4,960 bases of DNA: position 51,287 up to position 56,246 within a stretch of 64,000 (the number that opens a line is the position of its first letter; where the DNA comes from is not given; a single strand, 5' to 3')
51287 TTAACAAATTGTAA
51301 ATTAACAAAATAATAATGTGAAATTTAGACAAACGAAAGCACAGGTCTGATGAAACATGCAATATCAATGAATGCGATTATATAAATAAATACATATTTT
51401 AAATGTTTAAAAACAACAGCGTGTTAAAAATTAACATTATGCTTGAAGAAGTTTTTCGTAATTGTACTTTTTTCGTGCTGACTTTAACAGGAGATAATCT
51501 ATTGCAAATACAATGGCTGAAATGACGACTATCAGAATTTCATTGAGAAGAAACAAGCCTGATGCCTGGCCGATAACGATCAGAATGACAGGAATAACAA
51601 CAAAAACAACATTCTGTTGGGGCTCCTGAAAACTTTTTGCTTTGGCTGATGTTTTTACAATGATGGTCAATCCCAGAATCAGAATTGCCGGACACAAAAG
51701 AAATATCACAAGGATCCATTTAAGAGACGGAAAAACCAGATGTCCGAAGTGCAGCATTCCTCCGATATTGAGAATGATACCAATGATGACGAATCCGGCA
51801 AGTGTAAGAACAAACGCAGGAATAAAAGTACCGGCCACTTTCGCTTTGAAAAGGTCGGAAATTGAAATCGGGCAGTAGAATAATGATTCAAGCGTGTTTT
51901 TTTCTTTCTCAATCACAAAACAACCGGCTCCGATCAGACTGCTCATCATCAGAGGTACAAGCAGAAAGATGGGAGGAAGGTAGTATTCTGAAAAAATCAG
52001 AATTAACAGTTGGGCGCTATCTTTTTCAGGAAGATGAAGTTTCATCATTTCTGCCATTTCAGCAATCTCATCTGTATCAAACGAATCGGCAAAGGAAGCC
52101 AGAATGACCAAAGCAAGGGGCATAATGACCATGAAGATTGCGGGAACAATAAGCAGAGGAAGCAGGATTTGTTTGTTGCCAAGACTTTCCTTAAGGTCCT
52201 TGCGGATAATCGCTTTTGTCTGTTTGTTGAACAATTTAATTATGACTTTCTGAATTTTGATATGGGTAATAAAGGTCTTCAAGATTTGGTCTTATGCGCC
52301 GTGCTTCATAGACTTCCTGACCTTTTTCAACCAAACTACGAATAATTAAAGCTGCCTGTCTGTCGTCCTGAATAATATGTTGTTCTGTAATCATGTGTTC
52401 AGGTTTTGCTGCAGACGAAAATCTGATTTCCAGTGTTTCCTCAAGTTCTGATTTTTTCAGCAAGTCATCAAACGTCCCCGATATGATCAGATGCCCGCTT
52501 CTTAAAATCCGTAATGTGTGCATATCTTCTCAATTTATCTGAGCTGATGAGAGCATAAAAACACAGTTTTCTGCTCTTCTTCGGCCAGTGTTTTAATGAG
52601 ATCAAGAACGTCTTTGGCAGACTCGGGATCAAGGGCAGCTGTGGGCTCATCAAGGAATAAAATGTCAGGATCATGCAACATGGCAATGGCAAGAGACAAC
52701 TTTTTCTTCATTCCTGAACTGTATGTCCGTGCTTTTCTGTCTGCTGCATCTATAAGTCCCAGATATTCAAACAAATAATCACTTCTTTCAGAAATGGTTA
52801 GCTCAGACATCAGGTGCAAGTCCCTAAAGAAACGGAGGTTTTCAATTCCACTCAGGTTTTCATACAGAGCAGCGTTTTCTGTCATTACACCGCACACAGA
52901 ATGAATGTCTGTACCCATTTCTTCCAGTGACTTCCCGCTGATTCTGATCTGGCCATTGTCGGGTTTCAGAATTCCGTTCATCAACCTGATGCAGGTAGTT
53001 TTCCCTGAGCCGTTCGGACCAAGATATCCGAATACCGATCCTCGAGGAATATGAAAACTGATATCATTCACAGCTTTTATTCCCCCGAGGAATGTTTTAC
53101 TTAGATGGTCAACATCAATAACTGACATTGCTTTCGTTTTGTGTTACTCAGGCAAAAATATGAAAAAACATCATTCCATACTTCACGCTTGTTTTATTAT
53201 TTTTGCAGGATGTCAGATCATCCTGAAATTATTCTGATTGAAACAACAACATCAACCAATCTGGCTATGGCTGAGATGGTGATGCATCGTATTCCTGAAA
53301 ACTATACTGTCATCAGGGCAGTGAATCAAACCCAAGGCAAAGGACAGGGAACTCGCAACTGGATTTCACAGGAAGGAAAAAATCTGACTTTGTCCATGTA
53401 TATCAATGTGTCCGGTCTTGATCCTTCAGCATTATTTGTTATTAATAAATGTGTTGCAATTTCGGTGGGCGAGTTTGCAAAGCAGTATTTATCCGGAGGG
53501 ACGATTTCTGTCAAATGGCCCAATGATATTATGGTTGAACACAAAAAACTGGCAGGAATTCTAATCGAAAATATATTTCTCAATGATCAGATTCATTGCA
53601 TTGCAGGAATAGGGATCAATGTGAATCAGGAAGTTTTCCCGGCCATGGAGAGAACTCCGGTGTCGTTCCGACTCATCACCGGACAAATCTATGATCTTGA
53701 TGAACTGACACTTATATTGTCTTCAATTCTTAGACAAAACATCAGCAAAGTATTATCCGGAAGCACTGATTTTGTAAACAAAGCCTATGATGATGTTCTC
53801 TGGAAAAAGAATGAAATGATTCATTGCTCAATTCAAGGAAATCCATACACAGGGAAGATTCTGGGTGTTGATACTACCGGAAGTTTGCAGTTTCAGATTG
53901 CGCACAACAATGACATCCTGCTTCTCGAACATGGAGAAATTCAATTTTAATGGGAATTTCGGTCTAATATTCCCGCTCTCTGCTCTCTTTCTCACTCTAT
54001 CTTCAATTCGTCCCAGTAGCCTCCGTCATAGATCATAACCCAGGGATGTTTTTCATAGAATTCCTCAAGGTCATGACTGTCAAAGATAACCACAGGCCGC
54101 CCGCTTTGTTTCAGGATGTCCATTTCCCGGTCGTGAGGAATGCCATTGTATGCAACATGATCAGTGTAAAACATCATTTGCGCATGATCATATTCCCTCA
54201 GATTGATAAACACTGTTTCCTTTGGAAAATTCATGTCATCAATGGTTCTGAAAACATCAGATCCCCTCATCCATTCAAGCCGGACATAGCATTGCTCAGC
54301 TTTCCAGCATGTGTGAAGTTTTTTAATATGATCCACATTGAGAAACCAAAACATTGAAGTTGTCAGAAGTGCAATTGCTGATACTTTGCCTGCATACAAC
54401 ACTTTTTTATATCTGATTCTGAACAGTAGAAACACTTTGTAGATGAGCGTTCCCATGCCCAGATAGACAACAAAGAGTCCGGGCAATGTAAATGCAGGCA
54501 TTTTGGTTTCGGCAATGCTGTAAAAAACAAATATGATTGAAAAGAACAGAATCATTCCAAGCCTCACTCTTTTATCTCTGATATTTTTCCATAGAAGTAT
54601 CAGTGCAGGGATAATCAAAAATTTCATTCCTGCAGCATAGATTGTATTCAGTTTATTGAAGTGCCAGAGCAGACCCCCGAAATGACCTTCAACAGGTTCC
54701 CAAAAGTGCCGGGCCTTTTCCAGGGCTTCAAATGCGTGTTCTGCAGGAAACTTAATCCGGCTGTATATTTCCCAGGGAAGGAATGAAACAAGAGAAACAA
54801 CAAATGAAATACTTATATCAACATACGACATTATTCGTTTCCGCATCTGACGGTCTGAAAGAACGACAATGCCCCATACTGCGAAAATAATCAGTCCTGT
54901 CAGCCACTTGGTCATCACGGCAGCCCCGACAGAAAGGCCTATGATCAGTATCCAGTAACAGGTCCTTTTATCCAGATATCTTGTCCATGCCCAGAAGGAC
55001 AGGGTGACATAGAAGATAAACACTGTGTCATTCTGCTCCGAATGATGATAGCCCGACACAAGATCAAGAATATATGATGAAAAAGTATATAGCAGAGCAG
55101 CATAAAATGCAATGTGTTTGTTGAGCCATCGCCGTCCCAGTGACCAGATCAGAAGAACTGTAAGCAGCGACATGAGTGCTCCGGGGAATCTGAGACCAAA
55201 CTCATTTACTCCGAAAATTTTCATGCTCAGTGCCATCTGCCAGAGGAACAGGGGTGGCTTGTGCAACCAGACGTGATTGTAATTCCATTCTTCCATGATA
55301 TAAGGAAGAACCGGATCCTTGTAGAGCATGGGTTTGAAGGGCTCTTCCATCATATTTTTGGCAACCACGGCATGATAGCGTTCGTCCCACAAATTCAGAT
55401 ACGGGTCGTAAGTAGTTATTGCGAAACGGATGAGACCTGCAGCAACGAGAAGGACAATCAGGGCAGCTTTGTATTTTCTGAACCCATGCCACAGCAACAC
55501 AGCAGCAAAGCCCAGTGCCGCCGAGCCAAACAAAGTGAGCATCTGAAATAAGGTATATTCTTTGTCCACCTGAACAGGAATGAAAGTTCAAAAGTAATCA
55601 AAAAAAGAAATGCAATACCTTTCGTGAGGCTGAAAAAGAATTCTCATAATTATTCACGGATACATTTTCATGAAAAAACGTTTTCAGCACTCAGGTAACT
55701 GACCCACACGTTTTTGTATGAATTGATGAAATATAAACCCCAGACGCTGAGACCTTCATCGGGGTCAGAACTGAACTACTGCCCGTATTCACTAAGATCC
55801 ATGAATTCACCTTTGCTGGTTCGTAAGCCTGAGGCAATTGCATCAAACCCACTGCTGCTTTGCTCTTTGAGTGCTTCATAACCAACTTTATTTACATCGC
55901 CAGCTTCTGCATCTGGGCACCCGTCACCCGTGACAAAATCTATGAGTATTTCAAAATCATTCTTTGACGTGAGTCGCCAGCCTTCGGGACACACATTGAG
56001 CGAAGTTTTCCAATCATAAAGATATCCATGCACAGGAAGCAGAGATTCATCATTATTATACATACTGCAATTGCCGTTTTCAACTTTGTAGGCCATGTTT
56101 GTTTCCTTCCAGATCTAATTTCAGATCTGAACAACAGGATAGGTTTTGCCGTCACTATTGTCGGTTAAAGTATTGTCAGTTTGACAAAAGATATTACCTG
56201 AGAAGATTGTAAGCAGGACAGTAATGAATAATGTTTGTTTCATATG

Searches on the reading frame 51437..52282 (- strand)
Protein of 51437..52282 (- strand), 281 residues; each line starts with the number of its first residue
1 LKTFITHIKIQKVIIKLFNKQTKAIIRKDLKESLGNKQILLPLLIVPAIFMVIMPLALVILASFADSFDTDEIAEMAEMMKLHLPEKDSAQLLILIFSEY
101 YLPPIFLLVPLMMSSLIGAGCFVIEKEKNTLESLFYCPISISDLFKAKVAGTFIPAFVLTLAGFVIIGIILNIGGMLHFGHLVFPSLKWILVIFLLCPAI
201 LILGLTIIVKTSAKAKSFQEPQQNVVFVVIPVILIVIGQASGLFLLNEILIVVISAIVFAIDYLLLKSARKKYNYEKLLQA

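Call 53: search_protein_families(library=pfam, proteins=[window:51437-52282:-])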
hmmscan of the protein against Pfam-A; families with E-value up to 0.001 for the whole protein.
window:51437-52282:- (281 aa): 3 families
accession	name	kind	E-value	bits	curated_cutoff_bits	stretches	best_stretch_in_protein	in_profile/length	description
PF12679.13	ABC2_membrane_2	-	2.9e-06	27.2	27.2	1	24-216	2-185/283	ABC-2 family transporter protein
PF12698.13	ABC2_membrane_3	-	3.8e-06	26.7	31.6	1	99-255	161-304/347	ABC-2 family transporter protein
PF12730.13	ABC2_membrane_4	-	5.5e-06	26.9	27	1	104-207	55-158/179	ABC-2 family transporter protein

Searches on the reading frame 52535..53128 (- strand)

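Call 53: search_protein_families(library=pfam, proteins=[window:52535-53128:-])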
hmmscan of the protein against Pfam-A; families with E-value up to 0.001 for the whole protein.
window:52535-53128:- (197 aa): 4 families
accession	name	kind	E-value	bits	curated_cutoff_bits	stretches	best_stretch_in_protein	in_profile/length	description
PF00005.33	ABC_tran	-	3e-28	99.6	25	1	20-164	1-137/137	ABC transporter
PF13304.12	AAA_21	-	1.5e-11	45.3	27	1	120-195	222-299/304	AAA domain, putative AbiEii toxin, Type IV TA system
PF13175.12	AAA_15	-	6.7e-06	26.4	32.1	0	153-194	328-369/374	AAA ATPase domain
PF02463.25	SMC_N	-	0.0001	22.3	40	0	144-189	149-194/220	RecF/RecN/SMC N terminal domain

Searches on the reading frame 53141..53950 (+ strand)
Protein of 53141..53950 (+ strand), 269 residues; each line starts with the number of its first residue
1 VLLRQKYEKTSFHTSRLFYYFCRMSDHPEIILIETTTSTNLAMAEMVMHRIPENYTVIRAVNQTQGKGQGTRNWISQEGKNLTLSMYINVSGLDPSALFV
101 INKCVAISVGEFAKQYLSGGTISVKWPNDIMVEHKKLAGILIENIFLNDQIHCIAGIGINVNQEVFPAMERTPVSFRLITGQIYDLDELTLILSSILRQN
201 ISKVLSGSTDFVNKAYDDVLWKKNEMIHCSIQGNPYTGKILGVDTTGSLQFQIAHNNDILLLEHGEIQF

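Call 53: search_protein_families(library=pfam, proteins=[window:53141-53950:+])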
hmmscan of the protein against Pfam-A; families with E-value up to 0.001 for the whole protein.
window:53141-53950:+ (269 aa): 1 family
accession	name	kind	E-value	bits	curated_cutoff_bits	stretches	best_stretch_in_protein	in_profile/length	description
PF03099.24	BPL_LplA_LipB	-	2.4e-18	66.8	21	1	34-160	3-133/133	Biotin/lipoate A/B protein ligase family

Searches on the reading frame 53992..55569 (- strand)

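Call 53: search_protein_families(library=pfam, proteins=[window:53992-55569:-])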
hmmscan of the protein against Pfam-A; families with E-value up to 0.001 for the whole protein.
window:53992-55569:- (525 aa): 1 family
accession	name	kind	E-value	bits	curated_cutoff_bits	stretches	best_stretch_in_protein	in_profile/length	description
PF13231.12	PMT_2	-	1.6e-25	90.6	26.1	1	103-266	1-160/160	Dolichyl-phosphate-mannose-protein mannosyltransferase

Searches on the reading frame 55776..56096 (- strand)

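Call 53: search_protein_families(library=pfam, proteins=[window:55776-56096:-])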
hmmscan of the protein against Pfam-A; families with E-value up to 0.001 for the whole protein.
window:55776-56096:- (106 aa): 1 family
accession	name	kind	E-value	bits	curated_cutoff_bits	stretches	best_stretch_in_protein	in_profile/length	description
PF09603.15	Fib_succ_major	-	3.6e-12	47.4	33.9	1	4-105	31-148/187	Fibrobacter succinogenes major domain (Fib_succ_major)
